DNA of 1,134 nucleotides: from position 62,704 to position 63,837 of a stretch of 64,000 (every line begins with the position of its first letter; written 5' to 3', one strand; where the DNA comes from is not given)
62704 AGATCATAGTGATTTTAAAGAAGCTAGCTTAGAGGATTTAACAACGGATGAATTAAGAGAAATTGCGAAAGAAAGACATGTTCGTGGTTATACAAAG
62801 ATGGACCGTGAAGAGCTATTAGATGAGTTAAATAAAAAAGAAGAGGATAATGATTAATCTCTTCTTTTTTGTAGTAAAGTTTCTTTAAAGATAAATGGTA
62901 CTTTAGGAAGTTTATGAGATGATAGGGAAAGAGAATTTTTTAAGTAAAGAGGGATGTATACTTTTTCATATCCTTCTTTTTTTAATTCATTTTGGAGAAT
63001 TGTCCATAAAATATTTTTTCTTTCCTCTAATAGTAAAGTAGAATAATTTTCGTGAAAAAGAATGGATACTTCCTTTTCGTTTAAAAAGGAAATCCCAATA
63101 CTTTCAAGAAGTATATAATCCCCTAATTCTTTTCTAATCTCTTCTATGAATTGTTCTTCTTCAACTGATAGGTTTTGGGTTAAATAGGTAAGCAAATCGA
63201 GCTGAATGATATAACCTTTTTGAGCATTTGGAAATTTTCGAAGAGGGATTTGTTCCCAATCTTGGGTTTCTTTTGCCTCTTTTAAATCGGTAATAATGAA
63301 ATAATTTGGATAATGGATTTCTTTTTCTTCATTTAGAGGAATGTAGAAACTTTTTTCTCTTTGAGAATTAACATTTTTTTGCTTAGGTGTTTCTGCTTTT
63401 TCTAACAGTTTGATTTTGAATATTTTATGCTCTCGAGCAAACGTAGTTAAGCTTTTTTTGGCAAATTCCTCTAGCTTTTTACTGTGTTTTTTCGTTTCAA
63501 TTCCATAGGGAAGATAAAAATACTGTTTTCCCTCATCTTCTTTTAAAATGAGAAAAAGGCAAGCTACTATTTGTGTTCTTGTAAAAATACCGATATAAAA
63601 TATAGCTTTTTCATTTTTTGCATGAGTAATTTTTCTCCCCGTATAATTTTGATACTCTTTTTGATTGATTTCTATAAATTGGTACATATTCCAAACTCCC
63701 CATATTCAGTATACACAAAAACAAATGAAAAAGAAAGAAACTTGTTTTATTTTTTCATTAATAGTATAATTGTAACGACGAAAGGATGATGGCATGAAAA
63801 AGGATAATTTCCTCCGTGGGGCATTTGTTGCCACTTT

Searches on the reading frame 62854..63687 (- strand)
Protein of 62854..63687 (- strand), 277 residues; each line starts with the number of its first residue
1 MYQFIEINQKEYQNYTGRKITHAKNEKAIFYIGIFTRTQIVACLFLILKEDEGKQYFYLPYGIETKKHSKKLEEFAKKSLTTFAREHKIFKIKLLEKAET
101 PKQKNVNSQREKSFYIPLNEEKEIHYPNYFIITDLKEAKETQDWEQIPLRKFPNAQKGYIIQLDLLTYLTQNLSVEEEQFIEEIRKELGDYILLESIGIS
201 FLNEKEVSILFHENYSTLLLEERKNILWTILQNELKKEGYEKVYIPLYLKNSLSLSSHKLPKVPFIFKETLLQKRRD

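Call 62: find_encoding_contigs(protein=window:62854-63687:-, flank=10000, max_places=4)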
Protein window:62854-63687:- (277 aa): 10 contigs read that carry it; 4 places shown.
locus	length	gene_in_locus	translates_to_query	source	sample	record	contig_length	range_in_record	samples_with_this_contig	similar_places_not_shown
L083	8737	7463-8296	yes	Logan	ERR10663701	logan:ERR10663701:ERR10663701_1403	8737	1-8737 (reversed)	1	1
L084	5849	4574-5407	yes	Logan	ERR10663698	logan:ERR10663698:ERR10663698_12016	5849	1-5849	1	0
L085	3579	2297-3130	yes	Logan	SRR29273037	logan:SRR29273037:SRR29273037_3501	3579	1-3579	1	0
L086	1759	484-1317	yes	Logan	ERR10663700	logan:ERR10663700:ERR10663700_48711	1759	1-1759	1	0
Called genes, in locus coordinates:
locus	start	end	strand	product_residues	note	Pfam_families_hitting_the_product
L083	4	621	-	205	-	PF01551:Peptidase_M23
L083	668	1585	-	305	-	PF08486:SpoIID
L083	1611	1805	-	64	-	PF06612:DUF1146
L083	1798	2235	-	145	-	PF02502:LacAB_rpiB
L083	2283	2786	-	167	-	PF13238:AAA_18 (weak), PF13671:AAA_33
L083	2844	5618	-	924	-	PF13240:Zn_Ribbon_1 (faint), PF18884:TSP3_bac (weak), PF00092:VWA, PF13519:VWA_2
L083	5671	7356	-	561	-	PF01943:Polysacc_synt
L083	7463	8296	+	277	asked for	-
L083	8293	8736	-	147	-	?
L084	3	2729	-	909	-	?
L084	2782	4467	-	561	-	PF01943:Polysacc_synt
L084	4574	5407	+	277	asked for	-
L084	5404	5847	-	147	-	?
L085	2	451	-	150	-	?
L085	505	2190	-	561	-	PF01943:Polysacc_synt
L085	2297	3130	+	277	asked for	-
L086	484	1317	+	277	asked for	-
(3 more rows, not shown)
